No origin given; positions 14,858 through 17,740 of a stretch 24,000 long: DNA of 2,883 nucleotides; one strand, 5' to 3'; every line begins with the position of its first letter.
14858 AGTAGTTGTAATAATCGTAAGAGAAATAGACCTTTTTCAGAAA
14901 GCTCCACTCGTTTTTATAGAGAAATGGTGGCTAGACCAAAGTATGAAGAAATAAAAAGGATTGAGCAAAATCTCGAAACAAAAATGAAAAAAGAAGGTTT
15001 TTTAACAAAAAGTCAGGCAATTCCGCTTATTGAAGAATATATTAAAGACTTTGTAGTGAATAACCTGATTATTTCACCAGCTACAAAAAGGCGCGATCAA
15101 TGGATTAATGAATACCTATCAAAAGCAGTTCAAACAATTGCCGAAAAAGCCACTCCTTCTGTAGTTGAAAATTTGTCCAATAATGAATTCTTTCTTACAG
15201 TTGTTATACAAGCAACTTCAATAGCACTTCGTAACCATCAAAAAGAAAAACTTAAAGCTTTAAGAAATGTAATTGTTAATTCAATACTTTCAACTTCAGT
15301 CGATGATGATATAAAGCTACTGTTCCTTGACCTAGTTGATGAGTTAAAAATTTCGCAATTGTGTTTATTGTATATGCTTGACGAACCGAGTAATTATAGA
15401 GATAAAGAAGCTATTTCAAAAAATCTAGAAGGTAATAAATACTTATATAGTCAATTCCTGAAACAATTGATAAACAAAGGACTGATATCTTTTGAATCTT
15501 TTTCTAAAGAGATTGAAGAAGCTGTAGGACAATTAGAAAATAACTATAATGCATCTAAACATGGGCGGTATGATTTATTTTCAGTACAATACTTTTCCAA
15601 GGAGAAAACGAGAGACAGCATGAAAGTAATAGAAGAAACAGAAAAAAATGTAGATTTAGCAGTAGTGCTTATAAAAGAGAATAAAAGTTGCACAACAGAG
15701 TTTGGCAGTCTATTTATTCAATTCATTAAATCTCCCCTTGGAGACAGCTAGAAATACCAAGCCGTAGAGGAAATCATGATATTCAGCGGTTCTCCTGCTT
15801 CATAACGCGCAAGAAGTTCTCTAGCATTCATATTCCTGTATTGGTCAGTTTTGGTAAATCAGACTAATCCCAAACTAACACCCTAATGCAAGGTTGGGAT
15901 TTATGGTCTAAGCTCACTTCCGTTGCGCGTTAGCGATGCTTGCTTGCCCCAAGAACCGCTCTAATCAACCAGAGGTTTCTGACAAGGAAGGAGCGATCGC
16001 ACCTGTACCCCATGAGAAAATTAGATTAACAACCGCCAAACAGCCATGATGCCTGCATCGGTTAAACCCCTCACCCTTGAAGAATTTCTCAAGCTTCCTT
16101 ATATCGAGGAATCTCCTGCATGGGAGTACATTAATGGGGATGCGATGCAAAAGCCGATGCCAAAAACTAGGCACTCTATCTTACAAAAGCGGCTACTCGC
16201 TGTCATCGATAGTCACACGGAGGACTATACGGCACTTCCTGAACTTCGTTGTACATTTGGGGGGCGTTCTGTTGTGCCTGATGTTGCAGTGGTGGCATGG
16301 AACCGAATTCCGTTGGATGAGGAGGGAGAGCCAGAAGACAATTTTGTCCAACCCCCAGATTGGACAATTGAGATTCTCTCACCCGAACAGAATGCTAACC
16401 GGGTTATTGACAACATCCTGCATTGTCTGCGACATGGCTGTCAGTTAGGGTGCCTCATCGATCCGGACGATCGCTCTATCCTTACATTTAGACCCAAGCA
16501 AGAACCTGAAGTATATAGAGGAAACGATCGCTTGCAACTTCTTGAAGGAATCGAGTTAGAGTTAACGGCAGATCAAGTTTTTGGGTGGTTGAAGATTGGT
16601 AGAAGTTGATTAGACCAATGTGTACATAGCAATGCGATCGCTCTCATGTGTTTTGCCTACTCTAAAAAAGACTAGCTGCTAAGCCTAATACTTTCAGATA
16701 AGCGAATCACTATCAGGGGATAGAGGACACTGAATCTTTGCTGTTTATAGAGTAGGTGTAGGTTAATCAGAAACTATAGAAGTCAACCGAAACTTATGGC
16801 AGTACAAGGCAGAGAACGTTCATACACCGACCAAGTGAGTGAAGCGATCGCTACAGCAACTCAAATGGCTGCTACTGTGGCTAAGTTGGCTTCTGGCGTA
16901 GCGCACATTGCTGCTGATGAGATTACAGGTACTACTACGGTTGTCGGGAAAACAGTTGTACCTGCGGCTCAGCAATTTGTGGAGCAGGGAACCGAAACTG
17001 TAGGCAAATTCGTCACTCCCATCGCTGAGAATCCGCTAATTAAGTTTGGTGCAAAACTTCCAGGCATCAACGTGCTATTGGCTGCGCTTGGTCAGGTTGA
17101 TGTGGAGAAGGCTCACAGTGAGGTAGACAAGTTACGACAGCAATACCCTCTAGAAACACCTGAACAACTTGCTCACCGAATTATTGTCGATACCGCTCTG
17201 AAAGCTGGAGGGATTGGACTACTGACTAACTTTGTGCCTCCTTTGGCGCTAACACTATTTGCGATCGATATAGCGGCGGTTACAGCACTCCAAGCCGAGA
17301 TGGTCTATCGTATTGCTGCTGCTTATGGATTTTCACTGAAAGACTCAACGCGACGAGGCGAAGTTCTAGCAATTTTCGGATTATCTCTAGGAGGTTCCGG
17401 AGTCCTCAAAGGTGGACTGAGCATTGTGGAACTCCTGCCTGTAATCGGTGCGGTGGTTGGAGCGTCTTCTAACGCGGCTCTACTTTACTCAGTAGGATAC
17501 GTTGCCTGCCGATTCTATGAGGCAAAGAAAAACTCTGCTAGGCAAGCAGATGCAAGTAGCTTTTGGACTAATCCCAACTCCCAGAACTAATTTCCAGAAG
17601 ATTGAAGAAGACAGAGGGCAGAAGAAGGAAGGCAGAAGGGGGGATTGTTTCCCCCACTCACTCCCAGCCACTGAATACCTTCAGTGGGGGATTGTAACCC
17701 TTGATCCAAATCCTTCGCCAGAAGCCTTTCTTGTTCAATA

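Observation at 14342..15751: RHH protein plus HNH nuclease fused to an unassignable ~270-aa domain: candidate undescribed defence or toxin-antitoxin-like module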

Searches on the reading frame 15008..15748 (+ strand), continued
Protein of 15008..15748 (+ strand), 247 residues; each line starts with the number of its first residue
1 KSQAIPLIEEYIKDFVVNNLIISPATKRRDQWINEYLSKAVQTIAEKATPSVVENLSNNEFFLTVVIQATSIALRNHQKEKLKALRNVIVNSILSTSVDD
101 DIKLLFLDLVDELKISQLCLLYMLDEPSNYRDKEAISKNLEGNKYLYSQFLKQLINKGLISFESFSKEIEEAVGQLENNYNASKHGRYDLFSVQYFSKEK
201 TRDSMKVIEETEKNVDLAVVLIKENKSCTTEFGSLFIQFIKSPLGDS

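Call 87: search_protein_families(library=pfam, proteins=[L018:593-829:+, L022:4456-4668:+, L029:7360-7569:+, L033:7338-7607:+, L024:744-1196:+, L019:7093-7830:+], max_evalue=0.05)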
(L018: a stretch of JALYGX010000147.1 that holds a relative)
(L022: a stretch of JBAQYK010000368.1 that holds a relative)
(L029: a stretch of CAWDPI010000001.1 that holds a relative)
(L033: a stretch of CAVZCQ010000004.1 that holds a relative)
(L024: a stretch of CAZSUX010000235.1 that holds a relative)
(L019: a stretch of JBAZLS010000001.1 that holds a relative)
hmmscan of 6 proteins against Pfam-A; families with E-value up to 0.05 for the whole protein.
L018:593-829:+ (79 aa): 4 families
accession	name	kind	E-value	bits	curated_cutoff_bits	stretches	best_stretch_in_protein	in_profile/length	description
PF13560.12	HTH_31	-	3.9e-11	43.5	27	1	12-67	7-61/64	Helix-turn-helix domain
PF01381.28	HTH_3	-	3.6e-10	40.2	23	1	13-67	3-55/55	Helix-turn-helix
PF13443.12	HTH_26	-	9.3e-08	32.7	22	1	6-70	8-60/63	Cro/C1-type HTH DNA-binding domain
PF20432.4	Xre-like-HTH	-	0.002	18.8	25.8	0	14-41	18-44/63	Antitoxin Xre-like helix-turn-helix domain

L022:4456-4668:+ (71 aa): 0 families

L029:7360-7569:+ (70 aa): 0 families

L033:7338-7607:+ (90 aa): 0 families

L024:744-1196:+ (151 aa): 0 families

L019:7093-7830:+ (246 aa): 3 families
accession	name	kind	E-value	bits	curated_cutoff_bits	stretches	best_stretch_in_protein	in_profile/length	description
PF13365.12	Trypsin_2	-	3.7e-15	57.4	27.6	1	29-212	1-144/144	Trypsin-like peptidase domain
PF00089.32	Trypsin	-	1.7e-06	28.5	20.6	1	176-216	158-198/220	Trypsin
PF01732.22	Mycop_pep_DUF31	-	0.015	15.4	27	1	189-212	320-343/346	Mycoplasma peptidase (DUF31)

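Call 89: search_protein_families(library=padloc, proteins=[L019:7093-7830:+, L024:744-1196:+], max_evalue=0.001)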
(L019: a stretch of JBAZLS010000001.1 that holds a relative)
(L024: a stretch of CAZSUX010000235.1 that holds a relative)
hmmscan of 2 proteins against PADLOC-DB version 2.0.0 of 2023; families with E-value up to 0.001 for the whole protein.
L019:7093-7830:+ (246 aa): 4 families
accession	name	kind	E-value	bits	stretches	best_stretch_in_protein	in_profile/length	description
PDLC02960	RT-Protease_XI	-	1.1e-11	42.4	1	19-226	340-493/506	single gene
PDLC02959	RT-Protease_XI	-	1.4e-11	42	1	13-229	336-500/510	single gene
PDLC03855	LmuA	-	2.5e-10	38.3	1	9-215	6-172/425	-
PDLC04593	PDC-M35A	-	4.6e-08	31.1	1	9-126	3-120/216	-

L024:744-1196:+ (151 aa): 0 families

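Call 90: search_protein_families(library=pfam, proteins=[P0211, P0213, P0215, P0217, P0227, P0233, L044:3089-3871:+], max_evalue=0.01)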
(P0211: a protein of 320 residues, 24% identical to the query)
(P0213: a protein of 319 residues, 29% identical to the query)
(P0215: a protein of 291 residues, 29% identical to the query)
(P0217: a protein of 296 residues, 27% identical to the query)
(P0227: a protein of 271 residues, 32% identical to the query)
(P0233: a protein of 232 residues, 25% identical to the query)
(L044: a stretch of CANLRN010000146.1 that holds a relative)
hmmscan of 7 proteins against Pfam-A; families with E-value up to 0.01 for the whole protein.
P0211 (320 aa): 0 families

P0213 (319 aa): 0 families

P0215 (291 aa): 0 families

P0217 (296 aa): 0 families

P0227 (271 aa): 0 families

P0233 (232 aa): 1 family
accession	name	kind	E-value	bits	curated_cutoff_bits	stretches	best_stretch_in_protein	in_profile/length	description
PF03902.18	Gal4_dimer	-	0.0052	17.4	22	0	163-180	14-31/54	Gal4-like dimerisation domain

L044:3089-3871:+ (261 aa): 0 families

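Call 96: find_related_loci(query=A4, collection=viral_contigs, flank=4000)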
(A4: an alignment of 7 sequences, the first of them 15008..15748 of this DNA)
Query A4 (247 aa) in viral_contigs; peptide patterns used: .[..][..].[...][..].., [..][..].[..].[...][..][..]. (x = any residue, [..] = any of these).
167 stretches matched a pattern; 11 encode a relative of the query (tblastn E <= 1e-3); 11 distinct loci.
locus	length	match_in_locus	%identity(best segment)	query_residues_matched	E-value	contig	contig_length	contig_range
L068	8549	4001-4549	33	4-171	6e-26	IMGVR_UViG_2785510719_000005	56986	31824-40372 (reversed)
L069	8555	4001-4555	30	24-243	5e-26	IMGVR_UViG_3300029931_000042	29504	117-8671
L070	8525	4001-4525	33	4-165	9e-26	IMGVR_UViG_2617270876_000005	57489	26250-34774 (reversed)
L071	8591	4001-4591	31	16-244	1e-25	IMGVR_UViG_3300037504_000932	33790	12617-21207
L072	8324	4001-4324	39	20-128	2e-20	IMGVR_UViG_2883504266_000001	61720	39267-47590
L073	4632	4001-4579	32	53-246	2e-19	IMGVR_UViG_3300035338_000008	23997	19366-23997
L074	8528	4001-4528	29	4-165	2e-17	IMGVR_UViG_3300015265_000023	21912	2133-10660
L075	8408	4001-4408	32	54-172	2e-17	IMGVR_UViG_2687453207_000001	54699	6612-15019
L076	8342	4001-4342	31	16-130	4e-16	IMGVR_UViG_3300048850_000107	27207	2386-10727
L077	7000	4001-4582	23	16-244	5e-15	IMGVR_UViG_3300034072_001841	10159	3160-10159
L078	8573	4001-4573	24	16-243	1e-14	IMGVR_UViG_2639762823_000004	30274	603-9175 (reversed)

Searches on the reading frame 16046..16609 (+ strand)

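Call 3: search_protein_families(library=pfam, proteins=[window:16046-16609:+], max_evalue=1)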
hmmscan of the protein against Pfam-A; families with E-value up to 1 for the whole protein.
window:16046-16609:+ (187 aa): 1 family
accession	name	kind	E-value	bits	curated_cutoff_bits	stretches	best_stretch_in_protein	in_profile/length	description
PF05685.18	Uma2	-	8e-32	110.5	27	1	11-174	1-170/172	Putative restriction endonuclease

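Call 4: search_protein_families(library=padloc, proteins=[window:16046-16609:+], max_evalue=1)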
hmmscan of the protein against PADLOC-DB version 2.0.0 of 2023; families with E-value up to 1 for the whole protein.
window:16046-16609:+ (187 aa): 4 families
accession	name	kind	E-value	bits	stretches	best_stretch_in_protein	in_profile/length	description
PDLC04832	PDC-S03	-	4.2e-10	37.7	1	2-157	2-164/188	-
PDLC04833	PDC-S03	-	4.4e-09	34.1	1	1-179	16-203/207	-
PDLC04835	PDC-S03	-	4.9e-05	21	1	1-60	1-59/207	-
PDLC04834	PDC-S03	-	0.0011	16.8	1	5-118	5-118/184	-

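Call 5: search_protein_families(library=ncbifam, proteins=[window:16046-16609:+], max_evalue=1)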
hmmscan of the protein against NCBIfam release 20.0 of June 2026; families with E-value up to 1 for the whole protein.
window:16046-16609:+ (187 aa): 0 families

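Call 87: search_protein_families(library=pfam, proteins=[L063:4348-4728:+], max_evalue=0.05)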
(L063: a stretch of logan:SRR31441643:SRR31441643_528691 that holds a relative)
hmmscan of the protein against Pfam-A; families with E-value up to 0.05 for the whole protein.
L063:4348-4728:+ (127 aa): 5 families
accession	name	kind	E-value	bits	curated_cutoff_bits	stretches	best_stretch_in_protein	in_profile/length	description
PF12352.13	V-SNARE_C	-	8.1e-05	23.3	27.1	1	25-73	5-53/66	Snare region anchored in the vesicle membrane C-terminus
PF05667.16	CCDC22_CC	-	0.00099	18.8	39.2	1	2-73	210-281/477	CCDC22 protein coiled-coil region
PF25785.1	TPR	-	0.021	15.6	27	1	3-64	13-76/110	Nucleoprotein TPR-like domain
PF25786.1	HEAT_GCN1_C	-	0.027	14.9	27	1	47-113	58-125/151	GCN1-like, C-terminal HEAT repeats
PF04513.17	Baculo_PEP_C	-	0.038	14.5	38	0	3-80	44-123/140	Baculovirus polyhedron envelope protein, PEP, C terminus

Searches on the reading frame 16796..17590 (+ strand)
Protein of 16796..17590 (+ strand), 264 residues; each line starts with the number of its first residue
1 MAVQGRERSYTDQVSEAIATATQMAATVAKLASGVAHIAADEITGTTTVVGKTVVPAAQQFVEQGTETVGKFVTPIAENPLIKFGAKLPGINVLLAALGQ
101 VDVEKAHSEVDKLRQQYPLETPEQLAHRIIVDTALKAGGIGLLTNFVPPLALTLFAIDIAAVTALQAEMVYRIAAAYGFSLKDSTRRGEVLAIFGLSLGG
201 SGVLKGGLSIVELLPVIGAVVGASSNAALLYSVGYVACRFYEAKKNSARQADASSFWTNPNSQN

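Call 3: search_protein_families(library=pfam, proteins=[window:16796-17590:+], max_evalue=1)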
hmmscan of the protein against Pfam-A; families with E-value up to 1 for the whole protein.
window:16796-17590:+ (264 aa): 2 families
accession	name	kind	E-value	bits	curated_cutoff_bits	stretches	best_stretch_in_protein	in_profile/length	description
PF12787.12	EcsC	-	8.6e-15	55.5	30.4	2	102-199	62-157/240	EcsC protein family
PF05128.17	DUF697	-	0.00028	21.1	27.7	1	115-244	11-138/162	Domain of unknown function (DUF697)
